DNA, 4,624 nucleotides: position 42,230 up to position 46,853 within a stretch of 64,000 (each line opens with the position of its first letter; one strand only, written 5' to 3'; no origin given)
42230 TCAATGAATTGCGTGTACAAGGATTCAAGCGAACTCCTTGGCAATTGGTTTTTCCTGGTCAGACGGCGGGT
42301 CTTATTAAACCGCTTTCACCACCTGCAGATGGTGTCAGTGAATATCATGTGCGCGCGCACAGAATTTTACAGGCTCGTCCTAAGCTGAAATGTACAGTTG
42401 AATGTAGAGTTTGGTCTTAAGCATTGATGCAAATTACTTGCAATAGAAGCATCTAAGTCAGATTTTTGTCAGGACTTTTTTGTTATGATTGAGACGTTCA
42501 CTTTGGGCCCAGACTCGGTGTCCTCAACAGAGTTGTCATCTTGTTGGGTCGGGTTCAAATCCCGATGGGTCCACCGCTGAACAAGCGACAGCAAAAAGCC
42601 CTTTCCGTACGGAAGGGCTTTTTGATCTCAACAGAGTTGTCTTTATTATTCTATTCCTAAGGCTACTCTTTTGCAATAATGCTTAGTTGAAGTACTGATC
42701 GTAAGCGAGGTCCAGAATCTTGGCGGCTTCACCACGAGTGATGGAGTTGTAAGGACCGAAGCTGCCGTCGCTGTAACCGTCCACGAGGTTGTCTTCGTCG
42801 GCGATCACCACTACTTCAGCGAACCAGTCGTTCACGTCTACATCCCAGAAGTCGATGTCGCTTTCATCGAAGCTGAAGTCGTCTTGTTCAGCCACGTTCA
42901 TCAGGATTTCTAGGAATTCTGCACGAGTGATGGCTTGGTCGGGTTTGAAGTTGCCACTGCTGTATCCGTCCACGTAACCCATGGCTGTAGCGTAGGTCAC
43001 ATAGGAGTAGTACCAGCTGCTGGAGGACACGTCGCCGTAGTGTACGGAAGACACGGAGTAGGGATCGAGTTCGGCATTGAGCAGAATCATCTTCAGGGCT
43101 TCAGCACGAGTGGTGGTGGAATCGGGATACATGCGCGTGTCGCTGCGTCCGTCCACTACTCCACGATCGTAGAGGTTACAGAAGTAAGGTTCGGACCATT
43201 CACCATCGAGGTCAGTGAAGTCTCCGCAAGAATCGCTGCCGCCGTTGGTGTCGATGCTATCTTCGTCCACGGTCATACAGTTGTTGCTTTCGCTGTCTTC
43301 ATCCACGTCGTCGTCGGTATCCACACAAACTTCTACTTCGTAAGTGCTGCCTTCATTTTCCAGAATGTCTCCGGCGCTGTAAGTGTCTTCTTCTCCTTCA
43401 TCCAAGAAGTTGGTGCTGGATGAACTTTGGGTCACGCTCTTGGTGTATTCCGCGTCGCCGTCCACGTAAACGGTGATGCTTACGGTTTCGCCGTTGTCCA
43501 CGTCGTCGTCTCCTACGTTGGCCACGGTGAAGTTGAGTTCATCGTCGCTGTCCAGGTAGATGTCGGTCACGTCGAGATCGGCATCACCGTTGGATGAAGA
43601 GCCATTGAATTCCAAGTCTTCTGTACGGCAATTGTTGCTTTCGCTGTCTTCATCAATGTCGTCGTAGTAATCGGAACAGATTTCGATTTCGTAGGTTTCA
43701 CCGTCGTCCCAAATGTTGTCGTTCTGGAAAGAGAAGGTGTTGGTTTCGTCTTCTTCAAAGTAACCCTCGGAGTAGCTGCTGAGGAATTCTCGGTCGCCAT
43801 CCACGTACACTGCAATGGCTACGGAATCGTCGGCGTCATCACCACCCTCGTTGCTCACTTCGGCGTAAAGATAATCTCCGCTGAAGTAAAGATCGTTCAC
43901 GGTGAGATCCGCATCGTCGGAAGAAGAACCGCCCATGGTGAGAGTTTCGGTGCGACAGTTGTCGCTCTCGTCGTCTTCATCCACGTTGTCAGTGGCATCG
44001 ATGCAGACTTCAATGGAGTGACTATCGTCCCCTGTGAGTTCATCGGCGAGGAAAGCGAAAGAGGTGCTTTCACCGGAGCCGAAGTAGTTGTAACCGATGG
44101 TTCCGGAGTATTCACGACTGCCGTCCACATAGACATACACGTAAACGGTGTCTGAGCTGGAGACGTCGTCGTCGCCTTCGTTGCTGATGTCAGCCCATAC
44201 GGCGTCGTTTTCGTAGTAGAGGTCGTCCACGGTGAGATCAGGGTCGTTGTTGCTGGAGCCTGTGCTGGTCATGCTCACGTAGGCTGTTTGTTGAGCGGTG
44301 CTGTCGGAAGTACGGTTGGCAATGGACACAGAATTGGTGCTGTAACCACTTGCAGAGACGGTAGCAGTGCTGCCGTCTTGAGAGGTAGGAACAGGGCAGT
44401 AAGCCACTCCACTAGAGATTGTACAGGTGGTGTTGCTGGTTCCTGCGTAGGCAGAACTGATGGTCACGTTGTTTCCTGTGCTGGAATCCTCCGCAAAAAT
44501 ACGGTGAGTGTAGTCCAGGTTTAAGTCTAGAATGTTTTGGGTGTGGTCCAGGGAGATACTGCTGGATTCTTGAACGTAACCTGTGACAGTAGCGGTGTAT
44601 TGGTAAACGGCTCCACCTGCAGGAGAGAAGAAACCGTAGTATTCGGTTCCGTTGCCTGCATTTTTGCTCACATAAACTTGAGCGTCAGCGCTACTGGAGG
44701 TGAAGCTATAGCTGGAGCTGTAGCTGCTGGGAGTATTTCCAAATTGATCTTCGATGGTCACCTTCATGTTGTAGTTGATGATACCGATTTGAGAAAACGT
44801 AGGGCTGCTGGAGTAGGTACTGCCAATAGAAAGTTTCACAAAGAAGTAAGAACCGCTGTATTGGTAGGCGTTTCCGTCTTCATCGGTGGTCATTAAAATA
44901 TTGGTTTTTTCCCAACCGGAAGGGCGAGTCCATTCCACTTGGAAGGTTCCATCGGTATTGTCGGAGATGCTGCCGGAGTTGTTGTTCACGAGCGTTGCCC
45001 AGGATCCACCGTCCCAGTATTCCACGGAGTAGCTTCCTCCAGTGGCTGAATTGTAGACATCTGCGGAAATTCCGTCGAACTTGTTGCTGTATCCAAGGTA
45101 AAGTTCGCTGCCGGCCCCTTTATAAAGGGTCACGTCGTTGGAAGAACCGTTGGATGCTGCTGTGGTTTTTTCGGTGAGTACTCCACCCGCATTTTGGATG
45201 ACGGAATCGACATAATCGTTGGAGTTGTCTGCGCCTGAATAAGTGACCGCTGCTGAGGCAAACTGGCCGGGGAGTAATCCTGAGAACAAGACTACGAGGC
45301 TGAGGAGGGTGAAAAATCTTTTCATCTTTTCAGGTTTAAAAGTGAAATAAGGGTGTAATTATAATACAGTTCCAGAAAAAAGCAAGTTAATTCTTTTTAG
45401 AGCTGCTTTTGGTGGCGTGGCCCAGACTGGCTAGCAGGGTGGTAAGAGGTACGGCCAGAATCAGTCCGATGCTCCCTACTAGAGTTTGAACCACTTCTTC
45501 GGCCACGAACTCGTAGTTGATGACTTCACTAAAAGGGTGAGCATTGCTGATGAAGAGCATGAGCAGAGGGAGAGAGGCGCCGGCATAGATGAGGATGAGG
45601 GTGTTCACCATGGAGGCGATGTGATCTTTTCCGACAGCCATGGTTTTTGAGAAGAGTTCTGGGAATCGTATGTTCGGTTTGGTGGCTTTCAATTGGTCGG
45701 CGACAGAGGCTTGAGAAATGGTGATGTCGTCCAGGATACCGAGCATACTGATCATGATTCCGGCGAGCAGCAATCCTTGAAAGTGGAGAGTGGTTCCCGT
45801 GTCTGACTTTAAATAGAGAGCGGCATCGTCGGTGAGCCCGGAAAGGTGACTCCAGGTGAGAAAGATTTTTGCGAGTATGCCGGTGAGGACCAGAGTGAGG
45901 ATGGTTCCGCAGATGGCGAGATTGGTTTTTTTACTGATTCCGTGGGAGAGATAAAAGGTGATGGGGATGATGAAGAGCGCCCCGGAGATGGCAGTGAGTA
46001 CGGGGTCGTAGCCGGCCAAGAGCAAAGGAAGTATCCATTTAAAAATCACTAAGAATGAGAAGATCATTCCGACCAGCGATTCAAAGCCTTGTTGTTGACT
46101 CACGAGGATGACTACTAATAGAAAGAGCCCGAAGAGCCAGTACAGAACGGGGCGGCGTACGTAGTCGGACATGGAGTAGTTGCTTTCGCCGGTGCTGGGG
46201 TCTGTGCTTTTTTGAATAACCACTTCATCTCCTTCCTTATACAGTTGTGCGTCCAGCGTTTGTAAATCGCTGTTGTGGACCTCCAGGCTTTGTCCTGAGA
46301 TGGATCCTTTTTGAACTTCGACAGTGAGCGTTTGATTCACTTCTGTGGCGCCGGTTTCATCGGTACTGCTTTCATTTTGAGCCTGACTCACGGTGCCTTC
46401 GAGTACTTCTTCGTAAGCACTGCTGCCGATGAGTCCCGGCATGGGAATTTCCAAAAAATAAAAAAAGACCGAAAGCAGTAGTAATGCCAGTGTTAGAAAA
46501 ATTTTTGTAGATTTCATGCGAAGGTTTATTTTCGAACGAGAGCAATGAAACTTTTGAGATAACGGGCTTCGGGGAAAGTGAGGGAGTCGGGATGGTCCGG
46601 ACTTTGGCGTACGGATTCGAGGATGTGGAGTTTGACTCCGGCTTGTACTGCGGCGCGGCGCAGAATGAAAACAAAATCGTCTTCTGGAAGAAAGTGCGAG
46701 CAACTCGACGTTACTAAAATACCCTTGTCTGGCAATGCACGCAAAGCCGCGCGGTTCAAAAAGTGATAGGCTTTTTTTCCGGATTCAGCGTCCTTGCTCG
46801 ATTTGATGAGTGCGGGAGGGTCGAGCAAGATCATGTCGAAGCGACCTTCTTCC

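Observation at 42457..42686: Stand-alone tRNA-like minigene (acceptor stem + canonical T-arm, no anticodon/D arms) with its own terminator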

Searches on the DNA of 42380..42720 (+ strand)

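Call 4: search_rna_families(source=window, start=42380, end=42720, threshold=evalue, max_evalue=10, show_alignments=6)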
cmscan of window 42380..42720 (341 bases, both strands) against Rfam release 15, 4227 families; matches with E-value up to 10: 17.
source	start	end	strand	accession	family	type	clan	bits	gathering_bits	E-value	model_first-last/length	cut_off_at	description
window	42471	42624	+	RF04180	BTnc231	Gene; sRNA;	-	23.7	80.4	0.0074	1-154/154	no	Bacteroides sRNA BTnc231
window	42584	42623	+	RF02438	SpF51_sRNA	Gene; sRNA;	-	22.2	50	0.077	1-45/45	no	Streptococcus sRNA SpF51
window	42505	42574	-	RF04354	Plastid-ycf2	Cis-reg;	-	21.8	65.7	0.034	1-75/75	no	Plastid-ycf2 5UTR RNA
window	42593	42669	-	RF02438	SpF51_sRNA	Gene; sRNA;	-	21.8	50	0.097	1-45/45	no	Streptococcus sRNA SpF51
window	42590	42647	-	RF01859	Phe_leader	Cis-reg; leader;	-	21.5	55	0.23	1-125/125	no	Phenylalanine leader peptide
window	42573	42627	+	RF00506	Thr_leader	Cis-reg; leader;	-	20.5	55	0.12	1-118/118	no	Threonine operon leader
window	42581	42651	-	RF01603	snoR29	Gene; snRNA; snoRNA; CD-box;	-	19.9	50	3.3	1-84/84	no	small nucleolar RNA snoR29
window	42409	42505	-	RF02106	DLEU2_2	Gene; lncRNA;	-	19.3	45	3.7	1-90/90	no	Deleted in lymphocytic leukemia 2 conserved region 2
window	42506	42571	+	RF01684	mascRNA-menRNA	Gene;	-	19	42.5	0.2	1-56/56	no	MALAT1-associated small cytoplasmic RNA/MEN beta RNA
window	42414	42495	+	RF00474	snosnR57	Gene; snRNA; snoRNA; CD-box;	-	18.7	50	3.6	1-95/95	no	Small nucleolar RNA snR57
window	42589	42688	-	RF00506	Thr_leader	Cis-reg; leader;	-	17.6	55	0.61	1-118/118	no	Threonine operon leader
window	42534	42619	+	RF02236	asX2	Gene; sRNA;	-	17.1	70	0.51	1-87/87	no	Xanthomonas sRNA asX2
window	42592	42624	+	RF04343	Plastid-psbA-2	Cis-reg;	CL00153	15.7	55.8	3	10-47/60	no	Plastid-psbA-2 3UTR RNA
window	42593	42624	+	RF04001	mir-7918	Gene; miRNA;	-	14.3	80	3.8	1-58/58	no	mir-7918 microRNA precursor family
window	42565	42648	+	RF01770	rimP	Cis-reg; leader;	-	14.3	47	9.8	1-102/102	no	Gammaprotebacteria rimP leader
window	42549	42565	+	RF00023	tmRNA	Gene;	CL00001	8.4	47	0.19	347-363/374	no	transfer-messenger RNA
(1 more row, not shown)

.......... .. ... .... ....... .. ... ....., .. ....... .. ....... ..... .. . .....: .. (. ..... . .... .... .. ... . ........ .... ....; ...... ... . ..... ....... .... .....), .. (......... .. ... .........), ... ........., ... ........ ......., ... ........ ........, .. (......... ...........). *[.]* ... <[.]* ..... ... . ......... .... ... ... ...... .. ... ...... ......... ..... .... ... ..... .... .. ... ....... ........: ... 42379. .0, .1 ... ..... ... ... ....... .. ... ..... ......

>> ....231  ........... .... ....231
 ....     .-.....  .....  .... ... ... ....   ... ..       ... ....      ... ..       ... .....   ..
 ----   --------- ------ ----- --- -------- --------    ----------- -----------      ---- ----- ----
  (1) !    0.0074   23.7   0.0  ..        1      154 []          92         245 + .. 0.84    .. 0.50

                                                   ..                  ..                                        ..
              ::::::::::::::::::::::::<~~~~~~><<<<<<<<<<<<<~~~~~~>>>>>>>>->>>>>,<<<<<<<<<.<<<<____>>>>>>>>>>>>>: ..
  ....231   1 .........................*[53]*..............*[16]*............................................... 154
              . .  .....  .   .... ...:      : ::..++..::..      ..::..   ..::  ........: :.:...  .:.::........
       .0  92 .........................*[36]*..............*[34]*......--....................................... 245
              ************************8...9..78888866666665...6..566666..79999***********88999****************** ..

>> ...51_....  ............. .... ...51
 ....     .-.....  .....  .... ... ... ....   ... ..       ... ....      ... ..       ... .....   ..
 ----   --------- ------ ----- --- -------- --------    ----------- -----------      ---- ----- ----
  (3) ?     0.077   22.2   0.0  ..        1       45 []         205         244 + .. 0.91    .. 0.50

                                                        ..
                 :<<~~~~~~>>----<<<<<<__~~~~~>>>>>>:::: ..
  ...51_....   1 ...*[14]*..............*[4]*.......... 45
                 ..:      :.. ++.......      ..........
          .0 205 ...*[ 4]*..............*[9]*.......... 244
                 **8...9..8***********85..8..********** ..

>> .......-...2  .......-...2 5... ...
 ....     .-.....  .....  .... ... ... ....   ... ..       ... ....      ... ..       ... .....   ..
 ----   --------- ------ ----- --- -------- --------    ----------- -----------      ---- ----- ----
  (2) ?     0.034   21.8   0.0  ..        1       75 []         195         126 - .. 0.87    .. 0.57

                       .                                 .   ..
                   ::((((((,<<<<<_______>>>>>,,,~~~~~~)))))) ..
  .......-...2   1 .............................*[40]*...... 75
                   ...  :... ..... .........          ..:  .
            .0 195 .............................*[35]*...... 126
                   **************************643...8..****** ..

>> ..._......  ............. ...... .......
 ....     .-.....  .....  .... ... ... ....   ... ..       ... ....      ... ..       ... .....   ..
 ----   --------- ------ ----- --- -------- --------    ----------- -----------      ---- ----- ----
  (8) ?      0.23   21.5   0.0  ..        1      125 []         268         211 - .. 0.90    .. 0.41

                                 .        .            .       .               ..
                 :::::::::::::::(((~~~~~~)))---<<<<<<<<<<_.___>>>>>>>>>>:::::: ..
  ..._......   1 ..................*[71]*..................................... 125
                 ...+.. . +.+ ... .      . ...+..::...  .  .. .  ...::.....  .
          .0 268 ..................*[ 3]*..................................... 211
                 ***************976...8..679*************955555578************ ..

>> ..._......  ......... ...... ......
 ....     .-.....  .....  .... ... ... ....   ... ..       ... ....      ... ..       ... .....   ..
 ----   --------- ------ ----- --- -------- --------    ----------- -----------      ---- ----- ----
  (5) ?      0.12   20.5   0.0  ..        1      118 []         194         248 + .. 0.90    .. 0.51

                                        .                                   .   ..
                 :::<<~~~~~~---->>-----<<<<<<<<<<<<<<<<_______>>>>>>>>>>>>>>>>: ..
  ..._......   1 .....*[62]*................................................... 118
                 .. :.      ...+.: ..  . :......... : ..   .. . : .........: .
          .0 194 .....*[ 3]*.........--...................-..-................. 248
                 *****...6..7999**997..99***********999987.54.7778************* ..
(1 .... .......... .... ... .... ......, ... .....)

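Call 73: search_dna_similar(query=window:42457-42690:+, collection=phages, mode=distant, max_evalue=1, max_rows=10)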
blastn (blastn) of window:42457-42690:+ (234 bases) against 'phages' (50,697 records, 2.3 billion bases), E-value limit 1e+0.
Records with a match: 1; places in all: 1; records where one place covers at least 80% of the query: 0.
Best place of each record, by identity: 80-90% 1.
By first word of the organism name: Pantoea 1.
By host as written in the record: Panteoa sp. Environmental Isolate 1.
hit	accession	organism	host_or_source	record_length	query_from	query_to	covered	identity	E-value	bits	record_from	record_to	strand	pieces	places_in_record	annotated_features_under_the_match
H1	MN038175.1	Pantoea phage Phynn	Panteoa sp. Environmental Isolate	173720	139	170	14%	87.9%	8e-1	39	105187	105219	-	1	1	152: hypothetical protein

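Call 74: search_dna_similar(query=window:42457-42690:+, collection=plasmids, mode=distant, max_evalue=1, max_rows=10)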
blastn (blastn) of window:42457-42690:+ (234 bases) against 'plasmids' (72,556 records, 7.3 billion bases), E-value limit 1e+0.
Records with a match: 2; places in all: 2; records where one place covers at least 80% of the query: 0.
Best place of each record, by identity: >=99% 1; 80-90% 1.
By first word of the organism name: Bacillus 2.
By predicted mobility (MOB-suite, as given by PLSDB): non-mobilizable 1; conjugative 1.
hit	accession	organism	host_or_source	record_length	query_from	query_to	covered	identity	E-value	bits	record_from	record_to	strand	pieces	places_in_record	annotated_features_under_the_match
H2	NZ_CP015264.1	Bacillus wiedmannii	Caenorhabditis elegans,whole organism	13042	1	34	15%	88.2%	7e-1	41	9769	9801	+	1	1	none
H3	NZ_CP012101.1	Bacillus thuringiensis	whole organism,soil sample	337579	6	27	9%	100.0%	7e-1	41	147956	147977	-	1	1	endospore germination permease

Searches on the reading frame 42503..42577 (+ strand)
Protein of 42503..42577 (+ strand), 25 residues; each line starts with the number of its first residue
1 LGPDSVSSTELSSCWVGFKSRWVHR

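Call 79: search_protein_families(library=pfam, proteins=[window:42503-42577:+], max_evalue=10)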
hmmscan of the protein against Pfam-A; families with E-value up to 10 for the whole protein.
seq(25 aa): 0 families

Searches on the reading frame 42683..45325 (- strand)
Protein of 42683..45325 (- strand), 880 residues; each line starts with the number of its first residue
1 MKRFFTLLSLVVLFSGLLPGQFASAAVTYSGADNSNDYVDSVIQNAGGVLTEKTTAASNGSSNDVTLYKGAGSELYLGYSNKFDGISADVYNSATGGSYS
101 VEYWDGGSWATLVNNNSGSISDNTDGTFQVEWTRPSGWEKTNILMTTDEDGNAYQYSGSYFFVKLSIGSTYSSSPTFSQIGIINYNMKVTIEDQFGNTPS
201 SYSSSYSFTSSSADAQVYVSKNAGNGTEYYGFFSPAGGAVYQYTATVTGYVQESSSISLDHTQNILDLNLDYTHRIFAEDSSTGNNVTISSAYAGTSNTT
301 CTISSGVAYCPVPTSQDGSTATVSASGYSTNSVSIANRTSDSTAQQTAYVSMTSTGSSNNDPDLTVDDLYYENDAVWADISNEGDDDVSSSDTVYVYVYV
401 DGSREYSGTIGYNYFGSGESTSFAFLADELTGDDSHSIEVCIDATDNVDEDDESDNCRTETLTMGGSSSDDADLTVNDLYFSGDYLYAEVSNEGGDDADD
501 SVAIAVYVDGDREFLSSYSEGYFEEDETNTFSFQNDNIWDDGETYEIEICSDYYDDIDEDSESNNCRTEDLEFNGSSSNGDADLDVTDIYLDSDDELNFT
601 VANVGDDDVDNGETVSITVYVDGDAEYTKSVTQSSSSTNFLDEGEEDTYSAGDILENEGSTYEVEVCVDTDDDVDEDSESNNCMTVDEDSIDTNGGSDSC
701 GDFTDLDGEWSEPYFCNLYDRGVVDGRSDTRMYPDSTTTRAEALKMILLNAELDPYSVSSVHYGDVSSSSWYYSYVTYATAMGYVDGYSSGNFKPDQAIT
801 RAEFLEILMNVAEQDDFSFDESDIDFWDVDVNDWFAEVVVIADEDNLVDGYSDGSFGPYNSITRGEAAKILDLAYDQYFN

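Call 42: search_protein_families(library=pfam, proteins=[window:42683-45325:-], max_evalue=0.01)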
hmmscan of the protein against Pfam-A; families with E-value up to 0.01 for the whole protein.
window:42683-45325:- (880 aa): 3 families
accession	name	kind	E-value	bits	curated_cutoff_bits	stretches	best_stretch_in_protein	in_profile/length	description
PF00395.25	SLH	-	2.3e-31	107.9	20.8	3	763-804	2-43/44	S-layer homology domain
PF07705.17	CARDB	-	4.7e-20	72.1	22.7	3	589-685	15-100/101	CARDB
PF01917.21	Arch_flagellin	-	0.0087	16.8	29.5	1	483-561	66-144/162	Archaebacterial flagellin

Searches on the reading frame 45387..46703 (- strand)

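Call 42: search_protein_families(library=pfam, proteins=[window:45387-46703:-], max_evalue=0.01)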
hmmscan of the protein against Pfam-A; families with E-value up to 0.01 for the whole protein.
window:45387-46703:- (438 aa): 2 families
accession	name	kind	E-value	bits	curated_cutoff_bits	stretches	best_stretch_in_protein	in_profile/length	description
PF07907.16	YibE_F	-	3.3e-75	253.2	27.2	1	187-426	1-240/241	YibE/F-like protein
PF24124.1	YphA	-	0.0034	17.5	28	1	191-283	56-148/198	YphA-like integral membrane protein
